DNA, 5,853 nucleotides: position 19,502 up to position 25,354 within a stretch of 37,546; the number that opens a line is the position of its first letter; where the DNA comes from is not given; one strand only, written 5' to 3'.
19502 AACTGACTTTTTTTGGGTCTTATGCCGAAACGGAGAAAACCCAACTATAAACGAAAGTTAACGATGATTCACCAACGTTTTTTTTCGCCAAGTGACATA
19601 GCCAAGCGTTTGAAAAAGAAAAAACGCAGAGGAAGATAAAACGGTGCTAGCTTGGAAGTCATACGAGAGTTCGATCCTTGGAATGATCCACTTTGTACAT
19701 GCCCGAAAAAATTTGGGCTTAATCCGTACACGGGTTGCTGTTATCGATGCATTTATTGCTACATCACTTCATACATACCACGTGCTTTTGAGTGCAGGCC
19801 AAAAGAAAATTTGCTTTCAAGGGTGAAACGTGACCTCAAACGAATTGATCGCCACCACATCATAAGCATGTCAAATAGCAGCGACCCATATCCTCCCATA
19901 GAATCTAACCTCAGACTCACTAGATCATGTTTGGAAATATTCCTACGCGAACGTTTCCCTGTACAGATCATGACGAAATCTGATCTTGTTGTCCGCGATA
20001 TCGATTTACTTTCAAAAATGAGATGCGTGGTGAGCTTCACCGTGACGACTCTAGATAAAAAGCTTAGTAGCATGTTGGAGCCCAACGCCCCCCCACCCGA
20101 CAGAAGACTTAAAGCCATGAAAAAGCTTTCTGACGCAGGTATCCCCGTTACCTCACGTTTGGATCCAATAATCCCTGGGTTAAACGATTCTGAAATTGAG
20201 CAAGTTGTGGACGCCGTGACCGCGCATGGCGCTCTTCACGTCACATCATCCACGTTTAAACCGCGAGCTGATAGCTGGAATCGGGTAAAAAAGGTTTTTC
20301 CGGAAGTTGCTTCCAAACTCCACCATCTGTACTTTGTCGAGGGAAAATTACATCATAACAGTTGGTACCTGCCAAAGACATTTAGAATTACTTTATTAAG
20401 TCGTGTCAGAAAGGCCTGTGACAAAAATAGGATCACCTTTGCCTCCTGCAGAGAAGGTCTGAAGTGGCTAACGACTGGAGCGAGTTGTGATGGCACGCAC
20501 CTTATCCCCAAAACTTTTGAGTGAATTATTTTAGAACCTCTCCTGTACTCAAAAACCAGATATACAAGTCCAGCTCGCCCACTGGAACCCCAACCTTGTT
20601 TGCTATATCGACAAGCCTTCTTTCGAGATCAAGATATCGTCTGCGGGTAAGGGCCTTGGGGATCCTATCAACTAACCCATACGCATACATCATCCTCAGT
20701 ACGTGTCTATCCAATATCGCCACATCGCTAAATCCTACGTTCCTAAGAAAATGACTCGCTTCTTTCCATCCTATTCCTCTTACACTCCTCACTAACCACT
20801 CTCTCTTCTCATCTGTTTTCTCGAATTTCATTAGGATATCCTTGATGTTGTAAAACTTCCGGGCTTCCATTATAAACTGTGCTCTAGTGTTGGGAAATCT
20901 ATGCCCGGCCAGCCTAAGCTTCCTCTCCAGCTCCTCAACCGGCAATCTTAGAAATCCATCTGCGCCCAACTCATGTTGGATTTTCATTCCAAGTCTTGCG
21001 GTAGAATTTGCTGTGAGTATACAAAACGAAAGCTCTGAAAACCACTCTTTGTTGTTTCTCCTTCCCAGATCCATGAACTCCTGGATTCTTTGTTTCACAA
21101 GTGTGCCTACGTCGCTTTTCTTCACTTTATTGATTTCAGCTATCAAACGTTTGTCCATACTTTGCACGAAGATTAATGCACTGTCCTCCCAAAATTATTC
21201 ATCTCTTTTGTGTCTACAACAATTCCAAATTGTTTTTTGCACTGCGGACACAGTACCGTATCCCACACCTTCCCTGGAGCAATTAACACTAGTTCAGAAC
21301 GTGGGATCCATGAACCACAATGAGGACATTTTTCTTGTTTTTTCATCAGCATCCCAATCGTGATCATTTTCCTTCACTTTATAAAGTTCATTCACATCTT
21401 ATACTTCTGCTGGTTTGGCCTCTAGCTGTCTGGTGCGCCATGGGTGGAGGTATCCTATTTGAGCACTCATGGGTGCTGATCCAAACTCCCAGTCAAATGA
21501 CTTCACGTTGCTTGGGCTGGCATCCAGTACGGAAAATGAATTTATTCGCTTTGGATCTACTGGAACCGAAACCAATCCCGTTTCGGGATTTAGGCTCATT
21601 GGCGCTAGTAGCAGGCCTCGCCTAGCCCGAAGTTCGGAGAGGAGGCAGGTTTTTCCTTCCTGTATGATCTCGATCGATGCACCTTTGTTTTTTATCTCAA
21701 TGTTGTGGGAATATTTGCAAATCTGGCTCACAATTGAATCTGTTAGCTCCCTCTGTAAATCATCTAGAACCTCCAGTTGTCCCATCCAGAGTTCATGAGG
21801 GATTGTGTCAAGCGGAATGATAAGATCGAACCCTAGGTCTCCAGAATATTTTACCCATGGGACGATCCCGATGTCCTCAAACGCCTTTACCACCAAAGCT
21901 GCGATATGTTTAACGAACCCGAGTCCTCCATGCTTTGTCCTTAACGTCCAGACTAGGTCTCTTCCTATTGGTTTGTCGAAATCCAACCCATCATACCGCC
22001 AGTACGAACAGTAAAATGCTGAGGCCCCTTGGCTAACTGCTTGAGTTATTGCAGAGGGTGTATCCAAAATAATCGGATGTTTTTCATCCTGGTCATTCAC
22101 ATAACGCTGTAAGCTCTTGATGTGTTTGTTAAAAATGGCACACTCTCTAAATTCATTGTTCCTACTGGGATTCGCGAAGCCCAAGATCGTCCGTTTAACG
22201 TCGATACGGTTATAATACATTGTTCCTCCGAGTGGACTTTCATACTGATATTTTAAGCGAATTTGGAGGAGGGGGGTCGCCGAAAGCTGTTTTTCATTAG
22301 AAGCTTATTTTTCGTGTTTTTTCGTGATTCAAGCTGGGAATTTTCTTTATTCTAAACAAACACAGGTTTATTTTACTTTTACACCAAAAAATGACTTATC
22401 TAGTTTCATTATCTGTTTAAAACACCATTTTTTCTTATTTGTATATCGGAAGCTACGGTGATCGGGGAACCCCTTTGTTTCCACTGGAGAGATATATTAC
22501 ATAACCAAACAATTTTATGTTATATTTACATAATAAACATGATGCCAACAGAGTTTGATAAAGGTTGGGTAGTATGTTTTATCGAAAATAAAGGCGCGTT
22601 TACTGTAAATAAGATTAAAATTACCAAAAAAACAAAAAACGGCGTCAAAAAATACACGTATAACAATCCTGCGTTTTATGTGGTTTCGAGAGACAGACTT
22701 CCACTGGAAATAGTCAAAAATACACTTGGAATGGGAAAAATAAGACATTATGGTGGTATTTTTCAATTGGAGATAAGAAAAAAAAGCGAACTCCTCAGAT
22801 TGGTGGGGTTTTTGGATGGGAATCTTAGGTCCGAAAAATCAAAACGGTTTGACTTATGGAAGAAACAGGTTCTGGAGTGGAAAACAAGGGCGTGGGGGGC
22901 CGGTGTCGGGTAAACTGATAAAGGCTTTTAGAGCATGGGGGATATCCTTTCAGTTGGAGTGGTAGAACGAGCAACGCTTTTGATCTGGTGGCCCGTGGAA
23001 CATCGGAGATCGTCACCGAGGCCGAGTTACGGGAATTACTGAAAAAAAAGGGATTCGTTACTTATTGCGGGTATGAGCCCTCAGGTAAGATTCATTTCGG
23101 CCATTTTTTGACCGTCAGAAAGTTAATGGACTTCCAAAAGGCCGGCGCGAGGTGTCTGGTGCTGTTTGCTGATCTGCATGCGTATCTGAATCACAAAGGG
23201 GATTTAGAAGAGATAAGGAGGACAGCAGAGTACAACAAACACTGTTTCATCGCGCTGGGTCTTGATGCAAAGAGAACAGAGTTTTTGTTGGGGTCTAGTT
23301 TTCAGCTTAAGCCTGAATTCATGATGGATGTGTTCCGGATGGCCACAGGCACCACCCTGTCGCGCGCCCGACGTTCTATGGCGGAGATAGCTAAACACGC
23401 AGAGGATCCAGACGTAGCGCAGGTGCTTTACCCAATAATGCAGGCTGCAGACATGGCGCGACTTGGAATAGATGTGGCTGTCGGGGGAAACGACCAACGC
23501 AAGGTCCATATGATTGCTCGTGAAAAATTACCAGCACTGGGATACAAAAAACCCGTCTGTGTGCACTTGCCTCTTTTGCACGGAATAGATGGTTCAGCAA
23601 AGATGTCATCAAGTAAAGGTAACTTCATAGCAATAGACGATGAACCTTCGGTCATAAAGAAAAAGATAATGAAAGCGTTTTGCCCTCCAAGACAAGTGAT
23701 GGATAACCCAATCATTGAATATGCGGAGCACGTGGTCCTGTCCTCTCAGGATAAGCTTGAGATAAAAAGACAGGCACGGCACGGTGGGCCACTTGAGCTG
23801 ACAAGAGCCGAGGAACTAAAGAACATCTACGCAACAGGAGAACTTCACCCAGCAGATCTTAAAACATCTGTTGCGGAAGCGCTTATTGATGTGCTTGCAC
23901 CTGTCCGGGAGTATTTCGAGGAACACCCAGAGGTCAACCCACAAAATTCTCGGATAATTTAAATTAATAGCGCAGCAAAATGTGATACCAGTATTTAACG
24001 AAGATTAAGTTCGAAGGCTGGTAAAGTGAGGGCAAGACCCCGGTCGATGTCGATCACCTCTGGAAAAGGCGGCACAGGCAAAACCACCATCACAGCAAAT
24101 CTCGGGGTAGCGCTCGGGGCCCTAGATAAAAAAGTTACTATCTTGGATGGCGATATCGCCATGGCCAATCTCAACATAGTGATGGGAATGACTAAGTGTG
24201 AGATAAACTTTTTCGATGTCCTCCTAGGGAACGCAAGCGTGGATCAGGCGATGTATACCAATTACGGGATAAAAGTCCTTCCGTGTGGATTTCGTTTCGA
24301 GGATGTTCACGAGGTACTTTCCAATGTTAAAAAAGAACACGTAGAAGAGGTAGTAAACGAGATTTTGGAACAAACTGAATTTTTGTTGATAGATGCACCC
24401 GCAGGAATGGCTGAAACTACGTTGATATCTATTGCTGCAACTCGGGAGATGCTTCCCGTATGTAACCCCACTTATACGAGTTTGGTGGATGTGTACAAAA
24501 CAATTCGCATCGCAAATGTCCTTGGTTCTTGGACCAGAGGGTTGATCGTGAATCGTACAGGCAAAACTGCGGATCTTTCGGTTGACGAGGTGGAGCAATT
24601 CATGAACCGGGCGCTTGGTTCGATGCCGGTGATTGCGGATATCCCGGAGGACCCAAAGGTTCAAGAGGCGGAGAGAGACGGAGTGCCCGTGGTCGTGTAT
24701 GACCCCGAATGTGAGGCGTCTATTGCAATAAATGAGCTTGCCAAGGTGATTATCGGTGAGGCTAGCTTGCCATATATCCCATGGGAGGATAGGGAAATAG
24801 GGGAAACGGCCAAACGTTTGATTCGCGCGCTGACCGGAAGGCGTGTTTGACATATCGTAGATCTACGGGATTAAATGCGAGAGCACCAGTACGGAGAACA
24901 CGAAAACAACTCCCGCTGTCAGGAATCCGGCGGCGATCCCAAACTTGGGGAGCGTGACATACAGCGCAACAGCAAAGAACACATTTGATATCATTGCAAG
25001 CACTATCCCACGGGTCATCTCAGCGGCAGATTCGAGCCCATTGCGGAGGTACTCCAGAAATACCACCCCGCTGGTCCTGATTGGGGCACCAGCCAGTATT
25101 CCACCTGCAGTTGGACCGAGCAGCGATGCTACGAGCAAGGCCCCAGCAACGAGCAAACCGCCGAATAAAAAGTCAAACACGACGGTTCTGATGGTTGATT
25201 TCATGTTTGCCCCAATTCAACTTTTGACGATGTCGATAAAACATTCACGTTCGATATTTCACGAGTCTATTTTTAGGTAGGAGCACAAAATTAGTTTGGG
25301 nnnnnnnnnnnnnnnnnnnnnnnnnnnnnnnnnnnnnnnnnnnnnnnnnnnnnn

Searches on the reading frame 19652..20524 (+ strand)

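Call 9: search_protein_families(library=pfam, proteins=[window:19652-20524:+], max_evalue=0.001)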
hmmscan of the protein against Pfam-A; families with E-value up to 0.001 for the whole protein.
window:19652-20524:+ (290 aa): 2 families
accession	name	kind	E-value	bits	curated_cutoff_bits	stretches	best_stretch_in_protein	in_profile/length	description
PF04055.27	Radical_SAM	-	9.5e-20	71.9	29.5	1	24-187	2-164/166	Radical SAM superfamily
PF08902.16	DUF1848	-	6.9e-06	26.5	30.5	0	114-270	62-203/262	Domain of unknown function (DUF1848)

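Call 51: search_protein_families(library=ncbifam, proteins=[window:19652-20524:+], max_evalue=0.001)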
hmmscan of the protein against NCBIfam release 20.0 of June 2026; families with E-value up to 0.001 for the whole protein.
window:19652-20524:+ (290 aa): 5 families
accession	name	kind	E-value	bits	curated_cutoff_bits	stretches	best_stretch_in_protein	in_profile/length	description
NF033668.1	rSAM_PA0069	hypoth_equivalog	5.2e-45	154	360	1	22-197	60-249/348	PA0069 family radical SAM protein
NF038135.1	rSAM_Rv2578c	equivalog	7.8e-30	104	430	1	17-260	58-315/317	Rv2578c family radical SAM protein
NF038136.1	rSAM_Rv_intein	exception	2.7e-26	92.6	700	1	59-258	367-570/574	intein-containing Rv2578c family radical SAM protein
TIGR04470.1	rSAM_mob_pairB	equivalog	2e-24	86.5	410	1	21-189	20-189/285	radical SAM mobile pair protein B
TIGR04070.1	photo_TT_lyase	equivalog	3.5e-05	22.9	400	1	19-174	77-234/338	spore photoproduct lyase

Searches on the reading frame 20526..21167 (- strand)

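Call 9: search_protein_families(library=pfam, proteins=[window:20526-21167:-], max_evalue=0.001)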
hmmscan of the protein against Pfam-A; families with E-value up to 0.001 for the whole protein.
window:20526-21167:- (213 aa): 1 family
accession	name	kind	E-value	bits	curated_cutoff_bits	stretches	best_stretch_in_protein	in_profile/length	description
PF22175.2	Ogg-HhH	-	8.1e-67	224.5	27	1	24-193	1-172/173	8-oxoguanine DNA glycosylase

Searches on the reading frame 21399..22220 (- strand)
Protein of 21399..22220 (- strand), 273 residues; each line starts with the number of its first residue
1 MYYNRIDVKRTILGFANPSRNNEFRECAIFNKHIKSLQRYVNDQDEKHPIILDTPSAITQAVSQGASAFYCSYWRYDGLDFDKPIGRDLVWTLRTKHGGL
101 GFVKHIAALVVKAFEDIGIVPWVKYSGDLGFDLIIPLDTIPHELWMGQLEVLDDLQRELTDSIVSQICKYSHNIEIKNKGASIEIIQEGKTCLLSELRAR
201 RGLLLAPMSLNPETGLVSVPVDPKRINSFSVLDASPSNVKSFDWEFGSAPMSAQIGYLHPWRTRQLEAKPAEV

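Call 9: search_protein_families(library=pfam, proteins=[window:21399-22220:-], max_evalue=0.001)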
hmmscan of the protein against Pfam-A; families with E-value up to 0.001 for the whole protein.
window:21399-22220:- (273 aa): 1 family
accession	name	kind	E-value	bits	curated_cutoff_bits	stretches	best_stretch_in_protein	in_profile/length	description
PF21686.3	LigD_Prim-Pol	-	2.9e-05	24.2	27.4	1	32-167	50-184/254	LigD, primase-polymerase domain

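Call 51: search_protein_families(library=ncbifam, proteins=[window:21399-22220:-], max_evalue=0.001)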
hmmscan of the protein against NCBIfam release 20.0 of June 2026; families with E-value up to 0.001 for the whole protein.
window:21399-22220:- (273 aa): 1 family
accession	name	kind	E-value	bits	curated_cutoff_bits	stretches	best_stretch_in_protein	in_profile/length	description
TIGR02778.1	ligD_pol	equivalog_domain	0.00062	19.5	214.7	1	32-142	63-169/245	non-homologous end-joining DNA ligase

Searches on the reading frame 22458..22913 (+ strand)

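Call 9: search_protein_families(library=pfam, proteins=[window:22458-22913:+], max_evalue=0.001)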
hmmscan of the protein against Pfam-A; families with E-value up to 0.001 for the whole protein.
window:22458-22913:+ (151 aa): 1 family
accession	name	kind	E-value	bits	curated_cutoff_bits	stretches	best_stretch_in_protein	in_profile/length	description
PF00961.24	LAGLIDADG_1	-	2.1e-06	29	23.1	1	41-136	4-100/102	LAGLIDADG endonuclease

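Call 51: search_protein_families(library=ncbifam, proteins=[window:22458-22913:+], max_evalue=0.001)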
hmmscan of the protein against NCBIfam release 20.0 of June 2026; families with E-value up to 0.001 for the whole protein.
window:22458-22913:+ (151 aa): 0 families

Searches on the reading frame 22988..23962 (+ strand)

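Call 9: search_protein_families(library=pfam, proteins=[window:22988-23962:+], max_evalue=0.001)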
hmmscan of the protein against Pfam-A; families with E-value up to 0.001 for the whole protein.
window:22988-23962:+ (324 aa): 2 families
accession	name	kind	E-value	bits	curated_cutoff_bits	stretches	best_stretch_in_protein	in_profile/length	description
PF00579.31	tRNA-synt_1b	-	1.4e-53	182.6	21.1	1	21-303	4-291/292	tRNA synthetases class I (W and Y)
PF01921.24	tRNA-synt_1f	-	1.5e-06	27.8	27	0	159-231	240-308/360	tRNA synthetases class I (K)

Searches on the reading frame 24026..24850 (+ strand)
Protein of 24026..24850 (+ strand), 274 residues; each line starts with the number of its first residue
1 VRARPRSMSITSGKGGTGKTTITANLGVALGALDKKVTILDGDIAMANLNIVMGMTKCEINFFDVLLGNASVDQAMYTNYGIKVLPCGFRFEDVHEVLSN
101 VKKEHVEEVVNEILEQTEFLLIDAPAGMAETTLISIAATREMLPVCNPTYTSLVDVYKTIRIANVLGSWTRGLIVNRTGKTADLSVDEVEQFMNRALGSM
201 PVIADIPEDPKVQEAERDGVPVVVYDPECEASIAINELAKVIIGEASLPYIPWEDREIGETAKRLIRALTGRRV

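Call 9: search_protein_families(library=pfam, proteins=[window:24026-24850:+], max_evalue=0.001)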
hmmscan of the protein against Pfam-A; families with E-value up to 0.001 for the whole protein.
window:24026-24850:+ (274 aa): 7 families
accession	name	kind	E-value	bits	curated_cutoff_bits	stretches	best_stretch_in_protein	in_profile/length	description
PF10609.15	ParA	-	2e-22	80.2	27.1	1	8-242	6-245/246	NUBPL iron-transfer P-loop NTPase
PF01656.29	CbiA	-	2.1e-16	60.4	25.4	1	9-222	2-125/125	CobQ/CobB/MinD/ParA nucleotide binding domain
PF13614.12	AAA_31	-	9.1e-14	52.2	27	1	8-154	4-155/177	AAA domain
PF06564.18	CBP_BcsQ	-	4.5e-12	46.4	21.3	1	10-240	6-231/234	Cellulose biosynthesis protein BcsQ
PF00142.24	Fer4_NifH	-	8.5e-08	32.4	25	0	170-252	176-253/271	4Fe-4S iron sulfur cluster binding proteins, NifH/frxC family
PF02374.21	ArsA_ATPase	-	9.5e-05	22.2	24.3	1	11-45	6-40/305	Anion-transporting ATPase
PF09140.17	MipZ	-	0.00011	22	20.7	0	10-155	5-135/262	ATPase MipZ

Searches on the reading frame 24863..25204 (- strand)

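Call 9: search_protein_families(library=pfam, proteins=[window:24863-25204:-], max_evalue=0.001)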
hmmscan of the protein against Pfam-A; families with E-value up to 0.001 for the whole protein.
window:24863-25204:- (113 aa): 1 family
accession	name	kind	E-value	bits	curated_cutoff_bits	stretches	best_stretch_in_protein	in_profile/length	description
PF11345.13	DUF3147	-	7.5e-05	23.5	23.6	1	10-107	3-104/111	Protein of unknown function (DUF3147)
